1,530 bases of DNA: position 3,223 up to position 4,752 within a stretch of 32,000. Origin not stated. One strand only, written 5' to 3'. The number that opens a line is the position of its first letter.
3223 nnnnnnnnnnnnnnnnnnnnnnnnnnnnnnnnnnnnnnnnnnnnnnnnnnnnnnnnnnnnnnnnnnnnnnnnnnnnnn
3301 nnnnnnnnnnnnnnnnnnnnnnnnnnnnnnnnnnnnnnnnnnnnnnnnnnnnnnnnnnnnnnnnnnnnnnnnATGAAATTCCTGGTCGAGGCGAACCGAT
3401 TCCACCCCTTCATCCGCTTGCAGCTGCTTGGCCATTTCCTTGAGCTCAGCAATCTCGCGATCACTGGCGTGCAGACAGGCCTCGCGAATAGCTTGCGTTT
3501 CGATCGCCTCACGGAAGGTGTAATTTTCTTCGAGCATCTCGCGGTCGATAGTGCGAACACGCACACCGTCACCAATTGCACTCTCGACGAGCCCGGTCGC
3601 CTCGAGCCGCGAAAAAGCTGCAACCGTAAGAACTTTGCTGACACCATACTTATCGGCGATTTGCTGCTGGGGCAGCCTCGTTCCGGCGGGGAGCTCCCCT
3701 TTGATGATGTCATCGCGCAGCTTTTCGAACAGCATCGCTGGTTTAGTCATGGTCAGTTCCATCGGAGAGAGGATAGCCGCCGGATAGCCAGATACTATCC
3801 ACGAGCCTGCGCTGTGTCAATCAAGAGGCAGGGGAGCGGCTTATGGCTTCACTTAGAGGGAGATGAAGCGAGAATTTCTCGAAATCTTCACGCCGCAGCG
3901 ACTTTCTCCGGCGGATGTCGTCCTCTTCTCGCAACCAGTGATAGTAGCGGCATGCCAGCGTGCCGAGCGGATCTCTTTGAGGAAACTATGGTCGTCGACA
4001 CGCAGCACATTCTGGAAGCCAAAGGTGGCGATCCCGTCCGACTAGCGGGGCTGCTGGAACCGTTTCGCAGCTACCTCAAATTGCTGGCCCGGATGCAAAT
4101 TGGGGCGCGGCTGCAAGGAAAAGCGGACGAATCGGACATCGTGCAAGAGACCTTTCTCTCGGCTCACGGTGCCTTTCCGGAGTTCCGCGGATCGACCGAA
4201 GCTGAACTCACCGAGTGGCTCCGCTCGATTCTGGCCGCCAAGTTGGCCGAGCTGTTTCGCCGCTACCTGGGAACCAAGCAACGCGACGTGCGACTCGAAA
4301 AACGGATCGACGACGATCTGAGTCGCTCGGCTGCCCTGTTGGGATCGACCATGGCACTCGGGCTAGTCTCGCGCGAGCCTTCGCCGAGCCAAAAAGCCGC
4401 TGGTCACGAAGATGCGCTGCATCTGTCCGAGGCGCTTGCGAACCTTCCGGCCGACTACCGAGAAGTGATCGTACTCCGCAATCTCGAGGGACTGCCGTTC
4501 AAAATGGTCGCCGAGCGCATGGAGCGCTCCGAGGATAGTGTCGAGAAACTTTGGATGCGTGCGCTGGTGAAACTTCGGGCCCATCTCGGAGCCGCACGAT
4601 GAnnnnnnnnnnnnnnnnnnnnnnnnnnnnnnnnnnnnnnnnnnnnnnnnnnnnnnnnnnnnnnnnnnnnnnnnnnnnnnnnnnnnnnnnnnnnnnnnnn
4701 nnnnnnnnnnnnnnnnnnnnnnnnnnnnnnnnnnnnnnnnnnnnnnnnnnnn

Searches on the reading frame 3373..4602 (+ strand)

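Call 31: search_protein_families(library=pfam, proteins=[window:3373-4602:+], max_evalue=0.001)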
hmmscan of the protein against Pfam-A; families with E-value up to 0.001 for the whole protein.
window:3373-4602:+ (409 aa): 4 families
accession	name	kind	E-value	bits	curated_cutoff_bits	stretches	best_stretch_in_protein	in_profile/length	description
PF08281.18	Sigma70_r4_2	-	2.6e-11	43.4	25.7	1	351-401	4-54/54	Sigma-70, region 4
PF04545.22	Sigma70_r4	-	1.9e-07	30.9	24.1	1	354-403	1-50/50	Sigma-70, region 4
PF07638.17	Sigma70_ECF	-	8.2e-06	26.3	21.1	1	212-405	7-183/185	ECF sigma factor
PF04542.20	Sigma70_r2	-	0.00027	21.1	24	1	246-297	15-67/71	Sigma-70 region 2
